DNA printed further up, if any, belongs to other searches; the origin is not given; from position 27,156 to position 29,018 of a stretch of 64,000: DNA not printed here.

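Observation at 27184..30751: Cryptic RiPP-like cassette: a 30-aa SD-driven peptide, two radical-SAM/SPASM-type enzymes and a convergent amidohydrolase, wedged between tyrS and recG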

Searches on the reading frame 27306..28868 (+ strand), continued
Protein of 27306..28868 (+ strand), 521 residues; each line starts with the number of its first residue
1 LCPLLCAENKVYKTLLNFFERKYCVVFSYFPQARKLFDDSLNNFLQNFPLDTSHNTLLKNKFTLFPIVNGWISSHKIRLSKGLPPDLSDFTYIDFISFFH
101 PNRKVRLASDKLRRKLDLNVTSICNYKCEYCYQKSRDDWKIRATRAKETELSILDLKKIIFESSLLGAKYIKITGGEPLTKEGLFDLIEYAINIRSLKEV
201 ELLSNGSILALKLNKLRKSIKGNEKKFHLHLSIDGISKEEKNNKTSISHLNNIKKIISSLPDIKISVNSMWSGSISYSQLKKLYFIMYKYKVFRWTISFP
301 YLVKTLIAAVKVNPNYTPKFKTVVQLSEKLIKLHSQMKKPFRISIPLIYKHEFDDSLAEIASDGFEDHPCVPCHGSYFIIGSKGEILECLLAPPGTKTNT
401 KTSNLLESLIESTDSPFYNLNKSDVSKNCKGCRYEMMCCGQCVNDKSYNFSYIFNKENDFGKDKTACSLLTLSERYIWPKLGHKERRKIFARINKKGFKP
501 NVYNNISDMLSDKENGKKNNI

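Call 50: search_solved_structures(query=A1, max_evalue=0.01)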
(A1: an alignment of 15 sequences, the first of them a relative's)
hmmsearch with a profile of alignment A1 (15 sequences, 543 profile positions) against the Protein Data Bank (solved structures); distinct sequences matched with E-value up to 0.01: 22.
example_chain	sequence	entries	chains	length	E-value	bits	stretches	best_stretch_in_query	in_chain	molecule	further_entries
2fb2_A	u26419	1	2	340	1.4e-16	63.5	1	112-296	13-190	Molybdenum cofactor biosynthesis protein A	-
1tv7_A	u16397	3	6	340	1.7e-16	63.2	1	112-296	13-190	Molybdenum cofactor biosynthesis protein A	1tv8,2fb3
4k37_A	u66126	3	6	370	6.6e-10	41.4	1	123-294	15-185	Anaerobic sulfatase-maturating enzyme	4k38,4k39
4k36_A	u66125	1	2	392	8.1e-10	41.1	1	123-294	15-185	Anaerobic sulfatase-maturating enzyme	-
9gm3_A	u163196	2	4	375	1.4e-07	33.8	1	118-264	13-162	ChlB radical SAM domain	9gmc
8wm2_A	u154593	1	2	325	4.5e-07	32.1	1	117-229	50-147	Fe-S radical SAM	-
6efn_A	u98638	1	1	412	1.8e-06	30.1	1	117-269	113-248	Sporulation killing factor maturation protein SkfB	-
7vob_C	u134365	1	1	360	2.9e-06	29.4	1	135-253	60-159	Cytosylglucuronate decarboxylase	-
7voc_C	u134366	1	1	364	2.9e-06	29.4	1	135-253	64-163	Cytosylglucuronate decarboxylase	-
8vpo_A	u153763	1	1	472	3.3e-06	29.2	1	102-218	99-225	Radical SAM core domain-containing protein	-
5wgg_A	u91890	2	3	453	5.1e-06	28.6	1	65-240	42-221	Radical SAM domain protein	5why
6b4c_A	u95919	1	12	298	7.3e-06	28.1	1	164-298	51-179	Viperin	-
9dgw_A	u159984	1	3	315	8.2e-06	27.9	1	164-298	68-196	Radical SAM core domain-containing protein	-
9dfw_A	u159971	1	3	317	9.2e-06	27.7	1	164-298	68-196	Radical SAM core domain-containing protein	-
7n7i_A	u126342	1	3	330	9.3e-06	27.7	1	164-298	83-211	Viperin-like enzyme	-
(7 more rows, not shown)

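Call 53: search_solved_structures(query=L005:11487-12779:-, max_evalue=1e-20, show_alignments=2)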
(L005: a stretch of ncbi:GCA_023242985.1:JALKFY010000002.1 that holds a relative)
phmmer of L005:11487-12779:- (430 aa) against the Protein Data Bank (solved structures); distinct sequences matched with E-value up to 1e-20: 25.
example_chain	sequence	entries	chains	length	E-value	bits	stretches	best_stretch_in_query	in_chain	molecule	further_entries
2ts1_A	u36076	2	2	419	1e-118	400.4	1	13-398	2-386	TYROSYL-TRNA SYNTHETASE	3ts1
2jan_A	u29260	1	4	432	1.3e-117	396.7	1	14-422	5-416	TYROSYL-TRNA SYNTHETASE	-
1tyd_E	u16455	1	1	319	2.5e-111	376.1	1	13-329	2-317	TYROSYL-tRNA SYNTHETASE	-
1tya_E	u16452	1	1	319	2.5e-111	376.1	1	13-329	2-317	TYROSYL-tRNA SYNTHETASE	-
1tyc_A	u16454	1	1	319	3.3e-111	375.6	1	13-329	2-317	TYROSYL-tRNA SYNTHETASE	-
4ts1_A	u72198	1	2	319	4e-111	375.3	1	13-327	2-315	TYROSYL-tRNA SYNTHETASE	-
1tyb_E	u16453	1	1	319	4.7e-111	375.1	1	13-329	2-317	TYROSYL-tRNA SYNTHETASE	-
1jii_A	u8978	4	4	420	1.5e-105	357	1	14-423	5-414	tyrosyl-tRNA synthetase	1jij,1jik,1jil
6hb5_A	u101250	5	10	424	4.5e-104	352.1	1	11-395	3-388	Tyrosine--tRNA ligase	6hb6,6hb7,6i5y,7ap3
6otj_A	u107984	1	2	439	1.7e-103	350.2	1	15-393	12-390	Tyrosine--tRNA ligase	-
4oud_A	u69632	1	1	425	5.4e-101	342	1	11-422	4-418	Tyrosyl-tRNA synthetase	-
1x8x_A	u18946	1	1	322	2e-99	336.8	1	11-328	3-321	Tyrosyl-tRNA synthetase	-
4oud_B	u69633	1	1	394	5.9e-99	335.3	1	11-343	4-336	Tyrosyl-tRNA synthetase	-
1vbm_A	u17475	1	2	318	9.4e-99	334.6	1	14-328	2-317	Tyrosyl-tRNA synthetase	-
1wq3_A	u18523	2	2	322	3.4e-97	329.5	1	11-328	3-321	Tyrosyl-tRNA synthetase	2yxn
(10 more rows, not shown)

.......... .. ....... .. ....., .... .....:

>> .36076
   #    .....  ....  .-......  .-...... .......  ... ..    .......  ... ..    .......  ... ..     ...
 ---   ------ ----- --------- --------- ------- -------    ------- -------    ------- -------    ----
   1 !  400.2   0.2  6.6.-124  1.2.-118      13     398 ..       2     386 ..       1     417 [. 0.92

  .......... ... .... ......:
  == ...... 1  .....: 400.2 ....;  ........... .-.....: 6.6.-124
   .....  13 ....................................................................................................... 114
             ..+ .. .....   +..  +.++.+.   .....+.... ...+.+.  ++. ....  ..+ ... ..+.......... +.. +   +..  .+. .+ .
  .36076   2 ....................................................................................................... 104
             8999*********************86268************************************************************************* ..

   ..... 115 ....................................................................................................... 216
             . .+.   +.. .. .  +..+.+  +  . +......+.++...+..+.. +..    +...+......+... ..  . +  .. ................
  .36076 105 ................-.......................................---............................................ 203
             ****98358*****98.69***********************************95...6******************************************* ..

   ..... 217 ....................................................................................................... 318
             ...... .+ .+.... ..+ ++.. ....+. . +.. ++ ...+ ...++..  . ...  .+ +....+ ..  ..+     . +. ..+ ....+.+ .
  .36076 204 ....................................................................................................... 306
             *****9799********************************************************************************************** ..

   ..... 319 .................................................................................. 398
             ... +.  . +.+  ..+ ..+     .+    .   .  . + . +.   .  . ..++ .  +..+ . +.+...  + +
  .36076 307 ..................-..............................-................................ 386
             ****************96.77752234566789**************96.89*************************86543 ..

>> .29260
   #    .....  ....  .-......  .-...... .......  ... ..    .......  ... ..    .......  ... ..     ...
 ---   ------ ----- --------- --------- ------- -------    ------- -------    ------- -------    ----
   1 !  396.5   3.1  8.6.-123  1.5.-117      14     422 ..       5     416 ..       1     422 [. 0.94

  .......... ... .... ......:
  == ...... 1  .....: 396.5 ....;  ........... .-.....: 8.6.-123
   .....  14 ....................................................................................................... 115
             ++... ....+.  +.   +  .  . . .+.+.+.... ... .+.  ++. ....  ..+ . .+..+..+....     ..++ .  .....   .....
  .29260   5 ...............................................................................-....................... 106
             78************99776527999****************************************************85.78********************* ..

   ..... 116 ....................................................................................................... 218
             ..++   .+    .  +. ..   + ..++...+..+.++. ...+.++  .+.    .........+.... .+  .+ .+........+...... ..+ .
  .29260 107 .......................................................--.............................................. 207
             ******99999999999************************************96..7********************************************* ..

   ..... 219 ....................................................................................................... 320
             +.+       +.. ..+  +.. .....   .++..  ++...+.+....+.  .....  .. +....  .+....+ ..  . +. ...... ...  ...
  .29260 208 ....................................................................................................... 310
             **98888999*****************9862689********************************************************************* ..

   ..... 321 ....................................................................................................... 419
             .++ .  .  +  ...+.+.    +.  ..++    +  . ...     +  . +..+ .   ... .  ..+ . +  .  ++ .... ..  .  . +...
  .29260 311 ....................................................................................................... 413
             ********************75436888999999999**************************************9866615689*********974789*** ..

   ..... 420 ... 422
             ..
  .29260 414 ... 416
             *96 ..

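Call 60: search_solved_structures(query=A3, max_evalue=10)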
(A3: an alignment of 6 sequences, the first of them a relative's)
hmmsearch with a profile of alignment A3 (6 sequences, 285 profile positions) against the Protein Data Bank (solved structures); distinct sequences matched with E-value up to 10: 56.
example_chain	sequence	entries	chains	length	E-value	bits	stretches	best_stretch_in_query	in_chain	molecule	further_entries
6i27_A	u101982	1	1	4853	1.2e-08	37.6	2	106-184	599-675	Midasin,Midasin,Midasin,Midasin,Midasin,Midasin,Midasin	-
6i26_A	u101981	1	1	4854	1.2e-08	37.6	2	106-184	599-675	Midasin,Midasin,Midasin,Midasin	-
6hyp_A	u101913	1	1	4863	1.2e-08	37.6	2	106-184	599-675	Midasin,Midasin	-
5jcs_s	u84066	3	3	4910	1.2e-08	37.5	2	106-184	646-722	Midasin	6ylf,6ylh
6or5_A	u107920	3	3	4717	0.00093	21.6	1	105-142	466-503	Midasin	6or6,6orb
6c2u_A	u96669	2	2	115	0.0032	19.8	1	104-128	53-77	phosphate-loop protein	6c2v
2xsz_A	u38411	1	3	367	0.0037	19.6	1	89-134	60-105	RUVB-LIKE 1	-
6k0r_A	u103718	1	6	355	0.0038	19.6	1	89-134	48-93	RuvB-like 1,RuvB-like 1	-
7aho_A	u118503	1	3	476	0.0054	19.1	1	89-134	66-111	RuvB-like 1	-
9ema_A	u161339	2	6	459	0.0055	19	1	89-134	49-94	RuvB-like 1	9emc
9hpo_A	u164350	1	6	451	0.0055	19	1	89-134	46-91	RuvB-like 1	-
9ge5_A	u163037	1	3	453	0.0056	19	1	89-134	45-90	RuvB-like 1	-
2c9o_A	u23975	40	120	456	0.0056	19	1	89-134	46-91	RUVB-LIKE 1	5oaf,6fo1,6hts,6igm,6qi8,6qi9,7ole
9d2f_A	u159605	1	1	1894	0.011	18.1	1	109-137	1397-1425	Adenylate kinase 9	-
1ko7_A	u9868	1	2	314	0.012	17.9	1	90-150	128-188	Hpr kinase/phosphatase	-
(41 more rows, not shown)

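Call 61: search_solved_structures(query=A4, max_evalue=10)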
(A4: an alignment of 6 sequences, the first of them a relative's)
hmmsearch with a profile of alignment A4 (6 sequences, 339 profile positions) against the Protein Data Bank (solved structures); distinct sequences matched with E-value up to 10: 2.
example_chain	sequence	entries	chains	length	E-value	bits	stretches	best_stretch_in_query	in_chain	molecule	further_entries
9q2i_B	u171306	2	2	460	0.39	13.2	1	8-133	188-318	DNA repair protein RAD57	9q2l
9q2c_B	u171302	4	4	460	0.39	13.2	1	8-133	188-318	DNA repair protein RAD57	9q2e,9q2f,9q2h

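Call 64: search_dna_similar(query=L006:8001-9644:+, collection=plasmids, mode=protein, max_evalue=1e-20, max_rows=20)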
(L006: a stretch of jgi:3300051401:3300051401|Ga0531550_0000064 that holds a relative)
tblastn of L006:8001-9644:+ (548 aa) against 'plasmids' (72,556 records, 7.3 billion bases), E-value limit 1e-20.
No match.

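Call 65: search_dna_similar(query=L006:8001-9644:+, collection=phages, mode=protein, max_evalue=1e-20, max_rows=20)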
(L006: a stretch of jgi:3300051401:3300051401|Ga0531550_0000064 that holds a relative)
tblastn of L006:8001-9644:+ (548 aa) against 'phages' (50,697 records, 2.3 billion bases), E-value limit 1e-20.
No match.

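Call 68: search_protein_representatives(alignment_id=A1)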
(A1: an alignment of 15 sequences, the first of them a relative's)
Query: 15 sequences, 543 profile positions. Proteins with E-value up to 0.001 (for the whole library): 20965; up to 1e-10: 1045; up to 1e-30: 31. The best 150 are listed.
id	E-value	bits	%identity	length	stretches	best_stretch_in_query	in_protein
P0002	1.6e-232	789.4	-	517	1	1-523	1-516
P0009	1.8e-213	726.6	-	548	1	1-543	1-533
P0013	3.2e-190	649.8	-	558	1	3-536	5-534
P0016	2.2e-189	647.0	-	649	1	49-543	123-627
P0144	8.9e-157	539.4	-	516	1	27-516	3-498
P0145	2.5e-144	498.3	-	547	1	76-530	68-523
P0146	2.4e-93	330.0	-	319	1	272-530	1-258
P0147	4.0e-82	293.0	-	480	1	35-505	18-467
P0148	1.5e-77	277.9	-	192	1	328-515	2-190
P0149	3.3e-69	250.4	-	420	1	90-512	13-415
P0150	2.3e-56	208.0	-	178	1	370-543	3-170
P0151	5.4e-56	206.8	-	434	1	107-500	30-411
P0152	2.0e-40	155.4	-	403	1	115-514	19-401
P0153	2.1e-40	155.3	-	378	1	117-514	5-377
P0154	4.2e-40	154.3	-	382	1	115-509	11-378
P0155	4.4e-39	151.0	-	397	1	110-511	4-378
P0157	1.4e-38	149.3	-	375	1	112-498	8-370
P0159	2.6e-37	145.1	-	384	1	112-514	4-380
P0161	5.4e-35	137.5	-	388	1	113-516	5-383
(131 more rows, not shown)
